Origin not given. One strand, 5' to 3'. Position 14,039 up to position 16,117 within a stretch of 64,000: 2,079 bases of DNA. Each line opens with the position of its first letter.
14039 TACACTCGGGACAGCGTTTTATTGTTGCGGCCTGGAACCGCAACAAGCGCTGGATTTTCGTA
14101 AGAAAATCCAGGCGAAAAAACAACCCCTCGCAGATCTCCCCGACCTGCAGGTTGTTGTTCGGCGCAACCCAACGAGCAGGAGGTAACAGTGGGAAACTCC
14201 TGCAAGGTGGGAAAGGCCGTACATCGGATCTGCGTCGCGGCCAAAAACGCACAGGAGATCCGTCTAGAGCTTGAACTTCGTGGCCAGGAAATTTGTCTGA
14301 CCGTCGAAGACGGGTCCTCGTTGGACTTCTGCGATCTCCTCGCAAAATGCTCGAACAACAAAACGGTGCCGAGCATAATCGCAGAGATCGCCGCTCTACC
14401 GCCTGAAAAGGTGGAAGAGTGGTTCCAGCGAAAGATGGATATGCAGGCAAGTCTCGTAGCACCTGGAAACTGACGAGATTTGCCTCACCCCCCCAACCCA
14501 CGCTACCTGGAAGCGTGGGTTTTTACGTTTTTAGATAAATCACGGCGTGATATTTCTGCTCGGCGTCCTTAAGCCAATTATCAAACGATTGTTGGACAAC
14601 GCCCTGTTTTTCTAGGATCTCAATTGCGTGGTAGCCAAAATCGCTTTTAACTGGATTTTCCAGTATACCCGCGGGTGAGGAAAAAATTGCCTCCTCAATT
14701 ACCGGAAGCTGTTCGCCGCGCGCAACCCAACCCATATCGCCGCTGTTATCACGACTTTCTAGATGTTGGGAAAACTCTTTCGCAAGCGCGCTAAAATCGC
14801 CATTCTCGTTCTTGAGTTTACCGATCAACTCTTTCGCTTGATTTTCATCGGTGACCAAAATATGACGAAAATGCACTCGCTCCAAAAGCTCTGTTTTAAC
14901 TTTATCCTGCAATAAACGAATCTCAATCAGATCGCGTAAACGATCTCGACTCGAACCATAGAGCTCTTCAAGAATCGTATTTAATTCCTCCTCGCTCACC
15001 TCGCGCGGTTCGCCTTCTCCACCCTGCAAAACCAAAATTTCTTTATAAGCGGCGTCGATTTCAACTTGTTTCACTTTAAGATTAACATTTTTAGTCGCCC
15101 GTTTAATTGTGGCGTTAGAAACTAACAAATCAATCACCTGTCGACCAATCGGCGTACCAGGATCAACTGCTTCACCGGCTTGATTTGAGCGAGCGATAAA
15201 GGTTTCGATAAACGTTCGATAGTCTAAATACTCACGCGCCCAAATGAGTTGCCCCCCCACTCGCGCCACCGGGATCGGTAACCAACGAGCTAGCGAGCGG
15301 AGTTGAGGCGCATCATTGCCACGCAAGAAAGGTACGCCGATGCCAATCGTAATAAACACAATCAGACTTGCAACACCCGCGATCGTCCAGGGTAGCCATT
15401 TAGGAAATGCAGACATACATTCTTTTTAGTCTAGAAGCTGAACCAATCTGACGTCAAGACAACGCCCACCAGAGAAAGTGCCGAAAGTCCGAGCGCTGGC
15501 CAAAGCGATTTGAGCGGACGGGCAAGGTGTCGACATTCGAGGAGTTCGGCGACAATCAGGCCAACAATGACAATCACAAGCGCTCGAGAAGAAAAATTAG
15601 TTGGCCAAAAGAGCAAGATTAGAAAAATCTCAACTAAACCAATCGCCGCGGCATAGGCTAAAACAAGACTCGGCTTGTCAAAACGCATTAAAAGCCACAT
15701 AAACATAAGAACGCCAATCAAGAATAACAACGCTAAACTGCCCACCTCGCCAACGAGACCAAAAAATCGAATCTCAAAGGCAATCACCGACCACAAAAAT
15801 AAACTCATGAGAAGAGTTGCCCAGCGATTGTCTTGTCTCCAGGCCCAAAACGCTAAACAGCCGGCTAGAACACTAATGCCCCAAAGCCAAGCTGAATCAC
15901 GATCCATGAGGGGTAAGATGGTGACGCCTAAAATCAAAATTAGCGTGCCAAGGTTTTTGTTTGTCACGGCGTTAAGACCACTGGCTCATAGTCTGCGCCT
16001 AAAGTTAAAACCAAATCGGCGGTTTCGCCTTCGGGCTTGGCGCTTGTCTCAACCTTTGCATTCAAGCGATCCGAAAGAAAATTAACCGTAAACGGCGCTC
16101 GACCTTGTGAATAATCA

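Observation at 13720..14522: Self-contained GC-rich two-gene cassette inside the AT-richer core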

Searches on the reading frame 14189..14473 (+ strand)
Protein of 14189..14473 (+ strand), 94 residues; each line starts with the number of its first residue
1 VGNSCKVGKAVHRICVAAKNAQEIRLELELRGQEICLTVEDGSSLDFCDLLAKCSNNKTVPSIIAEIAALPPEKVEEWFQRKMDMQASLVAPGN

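Call 5: search_protein_families(library=pfam, proteins=[window:14189-14473:+], max_evalue=1)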
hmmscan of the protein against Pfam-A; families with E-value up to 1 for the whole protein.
window:14189-14473:+ (94 aa): 3 families
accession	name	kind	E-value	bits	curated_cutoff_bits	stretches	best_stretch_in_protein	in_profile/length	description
PF16136.10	NLS_NINJA_AFP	-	0.13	12.5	23.7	1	69-86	6-22/37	Putative nuclear localisation signal in Ninja/AFP proteins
PF07041.16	DUF1327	-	0.15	12.7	25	1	13-83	18-84/93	Protein of unknown function (DUF1327)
PF23373.1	DUF7093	-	0.24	12.2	27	1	22-76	15-69/214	Family of unknown function (DUF7093)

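Call 8: search_protein_families(library=phrogs, proteins=[window:14189-14473:+], max_evalue=1)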
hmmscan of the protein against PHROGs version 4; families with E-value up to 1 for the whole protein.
window:14189-14473:+ (94 aa): 1 family
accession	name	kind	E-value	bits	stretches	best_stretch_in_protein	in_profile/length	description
phrog_14683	-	unknown function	0.32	12.1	1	39-60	19-39/56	-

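Call 9: search_protein_families(library=ncbifam, proteins=[window:14189-14473:+], max_evalue=1)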
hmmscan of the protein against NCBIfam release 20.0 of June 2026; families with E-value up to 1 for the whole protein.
window:14189-14473:+ (94 aa): 0 families

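Call 10: search_protein_families(library=padloc, proteins=[window:14189-14473:+], max_evalue=1)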
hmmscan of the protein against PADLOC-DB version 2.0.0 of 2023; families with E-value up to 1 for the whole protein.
window:14189-14473:+ (94 aa): 0 families

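Call 12: find_homologous_proteins(query=window:14189-14470:+, max_evalue=0.01)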
Query window:14189-14470:+ (94 aa): 1 proteins with E <= 0.01 among 1 candidates.
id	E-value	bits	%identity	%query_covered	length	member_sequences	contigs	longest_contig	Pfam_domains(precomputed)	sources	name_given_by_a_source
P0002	1.8e-55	202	100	100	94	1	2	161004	-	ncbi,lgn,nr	ncbi:hypothetical protein HYW32_01450 [Candidatus Berkelbacteria bacterium]|nr:hypothetical protein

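Call 26: predict_structure(protein=window:14189-14470:+)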
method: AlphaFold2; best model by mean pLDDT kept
length: 94 residues; sequences in the alignment: 1
mean_pLDDT: 46.7   pTM: 0.31
mean pLDDT of the five models: 46.7, 45.9, 45.2, 44.1, 43.7
residues with pLDDT >= 90: 0; 70-90: 2; 50-70: 30; < 50: 62
segments of 3 or more residues with pLDDT < 50: 1-11, 13-25, 29-31, 40-59, 85-94
pLDDT, mean of each block of 10 residues (from residue 1): 38 43 46 49 40 42 60 62 46 34
secondary structure, 60 per line:
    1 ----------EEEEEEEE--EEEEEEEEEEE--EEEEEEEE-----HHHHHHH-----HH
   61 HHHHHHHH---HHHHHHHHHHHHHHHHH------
elements in order: E11-18 E21-31 E34-41 H47-53 H59-68 H72-88

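Call 37: find_related_loci(query=window:14189-14470:+, collection=viral_contigs, flank=5000)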
Query window:14189-14470:+ (94 aa) in viral_contigs; peptide patterns used: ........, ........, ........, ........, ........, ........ (x = any residue, [..] = any of these).
71 stretches matched a pattern, but none encodes a relative of the query by tblastn (E <= 1e-3).

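Call 47: search_solved_structures(query=window:14189-14470:+, max_evalue=10)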
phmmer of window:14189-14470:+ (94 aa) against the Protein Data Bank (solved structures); distinct sequences matched with E-value up to 10: 1.
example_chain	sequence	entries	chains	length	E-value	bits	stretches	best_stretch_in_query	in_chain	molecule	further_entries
6yw5_VV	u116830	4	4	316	1.1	12.8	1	57-84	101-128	mS26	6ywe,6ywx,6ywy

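Call 58: search_dna_similar(query=window:14189-14470:+, collection=phages, mode=protein, max_evalue=1)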
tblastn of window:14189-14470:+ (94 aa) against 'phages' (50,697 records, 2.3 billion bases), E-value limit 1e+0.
No match.

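Call 79: search_dna_similar(query=window:14189-14470:+, collection=plasmids, mode=protein, max_evalue=1)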
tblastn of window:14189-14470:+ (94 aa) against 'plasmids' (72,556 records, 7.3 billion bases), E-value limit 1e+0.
Records with a match: 1; places in all: 1; records where one place covers at least 80% of the query: 0.
Best place of each record, by identity: <60% 1.
By first word of the organism name: Nostoc 1.
By predicted mobility (MOB-suite, as given by PLSDB): mobilizable 1.
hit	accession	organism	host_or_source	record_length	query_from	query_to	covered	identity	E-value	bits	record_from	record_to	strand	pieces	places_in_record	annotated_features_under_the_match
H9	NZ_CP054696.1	Nostoc edaphicum CCNP1411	-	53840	47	94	51%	40.8%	3e-1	36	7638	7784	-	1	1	hypothetical protein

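Call 82: fold_search(model_id=the predicted structure, library=pdb)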
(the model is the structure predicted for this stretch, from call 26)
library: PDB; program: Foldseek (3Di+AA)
matches with E <= 10: 480; with E <= 0.001: 0
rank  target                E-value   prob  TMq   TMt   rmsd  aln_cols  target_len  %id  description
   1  9asm_B                4.4e-01  0.11  0.23  0.11  21.0       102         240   13  Human Drosha and DGCR8 in complex with Pri-let-7f1 (released 2024-09-04)
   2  9asp_B                5.7e-01  0.11  0.26  0.11  22.0       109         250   12  Human Drosha and DGCR8 in complex with Pri-let-7a1 (released 2024-09-04)
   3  9qqb_Nt               6.4e-01  0.08  0.21  0.19  25.2        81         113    9  Quaternary complex of a translating ribosome, NAC, NMT1, and NatA (released 2025-07-16)
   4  4q0h                  6.8e-01  0.41  0.32  0.10   8.6        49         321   12  Deinococcus radiodurans BphP PAS-GAF (released 2014-07-16)
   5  4yec_A                8.8e-01  0.23  0.30  0.23  11.2        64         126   11  Crystal structure of a clostripain (PARMER_00083) from Parabacteroides merdae ATCC 43184 in complex with peptide inhib (released 2016-03-16)
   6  8wrp_A                8.8e-01  0.08  0.21  0.05  18.5        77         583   19  Cryo-EM structure of Cas12-1 with 20 nt complementary heteroduplex (released 2025-04-16)
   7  5e6f_A                9.4e-01  0.25  0.29  0.22   7.2        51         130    8  Canarypox virus resolvase (released 2016-03-30)
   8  9z3q_F                1.0e+00  0.12  0.25  0.22  13.0        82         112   15  Cryo-EM structure of KSHV glycoprotein gHgL in complex with MLKH3 and MLKH10 FABs (released 2025-12-10)
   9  4bg7_B                1.0e+00  0.05  0.18  0.19  14.5        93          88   16  Bacteriophage T5 Homolog of the Eukaryotic Transcription Coactivator PC4 Implicated in Recombination-Dependent DNA Rep (released 2013-09-11)
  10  6tc5                  1.1e+00  0.14  0.26  0.09  12.5        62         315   16  Phytochromobilin-adducted PAS-GAF bidomain of Sorghum bicolor phyB (released 2020-05-06)
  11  7lyt_A                1.1e+00  0.09  0.23  0.04  21.3        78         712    8  Cryo-EM structure of CasPhi-2 (Cas12j) bound to crRNA and Phosphorothioate-DNA (released 2021-08-04)
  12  5al7_A                1.2e+00  0.09  0.27  0.14  16.4        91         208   12  N-terminal fragment of Drosophila melanogaster Sas-6 (F143D), dimerised via the coiled-coil domain. (released 2015-06-03)
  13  3uws_C                1.3e+00  0.18  0.29  0.24  11.1        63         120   11  Crystal structure of a clostripain (PARMER_00083) from Parabacteroides merdae ATCC 43184 at 1.70 A resolution (released 2012-06-13)
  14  9n81_C                1.3e+00  0.11  0.27  0.12  19.6        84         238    7  A gap-filling complex with Pol mu engaged in the NHEJ Pathway (released 2025-04-23)
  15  9fvr_A                1.3e+00  0.09  0.26  0.19  15.8        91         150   12  Transcription repressor NrdR from E. coli, ATP/dATP-bound state, SeMet protein (released 2025-03-19)
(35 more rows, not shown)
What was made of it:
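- Tried and rejected: Foldseek of the ORF2 model gave a best E of 0.44 and TM of 0.2-0.3, which is meaningless (call 82).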

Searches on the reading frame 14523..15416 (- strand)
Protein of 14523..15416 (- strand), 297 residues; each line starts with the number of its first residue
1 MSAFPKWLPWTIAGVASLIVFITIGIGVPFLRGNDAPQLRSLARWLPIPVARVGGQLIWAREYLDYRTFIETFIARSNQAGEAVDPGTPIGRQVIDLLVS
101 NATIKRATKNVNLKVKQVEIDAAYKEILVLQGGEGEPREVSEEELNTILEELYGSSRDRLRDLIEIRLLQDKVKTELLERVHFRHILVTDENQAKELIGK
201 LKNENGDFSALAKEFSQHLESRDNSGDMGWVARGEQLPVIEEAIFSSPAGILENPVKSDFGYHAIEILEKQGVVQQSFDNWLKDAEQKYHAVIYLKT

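Call 5: search_protein_families(library=pfam, proteins=[window:14523-15416:-], max_evalue=1)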
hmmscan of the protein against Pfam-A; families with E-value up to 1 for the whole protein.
window:14523-15416:- (297 aa): 7 families
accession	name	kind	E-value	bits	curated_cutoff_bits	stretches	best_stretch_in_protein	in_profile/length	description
PF13616.12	Rotamase_3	-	6.2e-17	62.6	22.5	1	191-270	37-115/116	PPIC-type PPIASE domain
PF00639.27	Rotamase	-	3.1e-15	57.4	21.7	1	191-267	19-95/97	PPIC-type PPIASE domain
PF13624.11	SurA_N_3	-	2.8e-06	27.7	27.2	1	7-136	12-128/162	SurA-like N-terminal domain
PF13145.12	Rotamase_2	-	1.5e-05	26.3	27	1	179-279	21-117/121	PPIC-type PPIASE domain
PF13623.11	SurA_N_2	-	0.0042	17.4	28.5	1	48-126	41-121/145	SurA-like N-terminal domain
PF07533.21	BRK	-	0.21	11.8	23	1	31-46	18-33/44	BRK domain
PF03477.21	ATP-cone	-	0.29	12.2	25.8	1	139-183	29-73/88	ATP cone domain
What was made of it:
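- Checked: The downstream minus-strand gene (14523-15416) is a parvulin/SurA-like PPIase (PF13616, E=6e-17, call 5).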

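Call 20: find_related_loci(query=window:14526-15416:-, collection=genome_contigs, flank=10000)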
Query window:14526-15416:- (297 aa) in genome_contigs; peptide patterns used: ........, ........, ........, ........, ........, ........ (x = any residue, [..] = any of these).
119 stretches matched a pattern; 2 encode a relative of the query (tblastn E <= 1e-3); 2 distinct loci.
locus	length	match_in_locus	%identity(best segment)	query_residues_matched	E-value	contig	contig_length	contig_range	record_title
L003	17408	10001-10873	62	4-296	3e-122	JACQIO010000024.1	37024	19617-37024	MAG: Candidatus Berkelbacteria bacterium isolate NC_groundwater_1127_Ag_S-0.1um_62_29 S_p1_S3_coassembly_k141_1528088, w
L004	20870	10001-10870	56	5-296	1e-112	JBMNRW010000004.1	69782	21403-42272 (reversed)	MAG: Patescibacteria group bacterium isolate SBF912SR1HQ0036 scaffold_992_c1, whole genome shotgun sequence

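Call 33: find_related_loci(query=window:14526-15416:-, collection=metagenome_contigs, flank=6000)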
Query window:14526-15416:- (297 aa) in metagenome_contigs; peptide patterns used: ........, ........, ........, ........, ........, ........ (x = any residue, [..] = any of these).
114 stretches matched a pattern, but none encodes a relative of the query by tblastn (E <= 1e-3).
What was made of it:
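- Tried and rejected: The first metagenome scan, with the parvulin protein, found nothing (call 33).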

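Call 74: find_encoding_contigs(protein=window:14523-15416:-, flank=4000, max_places=10)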
Protein window:14523-15416:- (297 aa): 2 contigs read that carry it; 1 place shown.
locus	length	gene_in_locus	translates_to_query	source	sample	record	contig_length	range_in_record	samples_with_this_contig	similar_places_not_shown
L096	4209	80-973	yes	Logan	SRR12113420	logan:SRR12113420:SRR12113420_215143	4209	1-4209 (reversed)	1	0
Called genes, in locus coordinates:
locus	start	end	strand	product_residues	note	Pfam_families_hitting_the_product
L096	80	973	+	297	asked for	PF13624:SurA_N_3 (weak), PF13616:Rotamase_3, PF13145:Rotamase_2 (faint), PF00639:Rotamase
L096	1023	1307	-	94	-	-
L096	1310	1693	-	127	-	-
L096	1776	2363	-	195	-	-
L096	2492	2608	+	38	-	-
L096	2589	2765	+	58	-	-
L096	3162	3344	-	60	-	-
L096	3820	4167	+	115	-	-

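Call 83: search_protein_families(library=pfam, proteins=[L004:12051-12683:-, L004:12758-13720:-, L003:10993-11865:-], max_evalue=0.01)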
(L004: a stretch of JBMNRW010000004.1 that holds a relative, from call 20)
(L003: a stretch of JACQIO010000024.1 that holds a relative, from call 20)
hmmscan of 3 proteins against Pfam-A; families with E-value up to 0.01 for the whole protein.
L004:12051-12683:- (210 aa): 0 families

L004:12758-13720:- (320 aa): 0 families

L003:10993-11865:- (290 aa): 0 families

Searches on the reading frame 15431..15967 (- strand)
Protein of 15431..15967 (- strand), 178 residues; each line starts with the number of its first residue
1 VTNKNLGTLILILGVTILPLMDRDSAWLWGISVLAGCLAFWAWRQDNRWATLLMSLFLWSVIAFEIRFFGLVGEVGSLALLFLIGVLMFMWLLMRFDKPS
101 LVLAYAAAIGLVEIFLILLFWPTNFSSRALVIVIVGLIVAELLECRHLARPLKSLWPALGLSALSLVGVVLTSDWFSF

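Call 5: search_protein_families(library=pfam, proteins=[window:15431-15967:-], max_evalue=1)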
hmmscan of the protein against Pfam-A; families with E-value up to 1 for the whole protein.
window:15431-15967:- (178 aa): 1 family
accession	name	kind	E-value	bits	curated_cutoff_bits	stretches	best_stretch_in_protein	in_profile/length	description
PF11992.13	TgpA_N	-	0.29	10.5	30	1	9-171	2-176/333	TgpA N-terminal domain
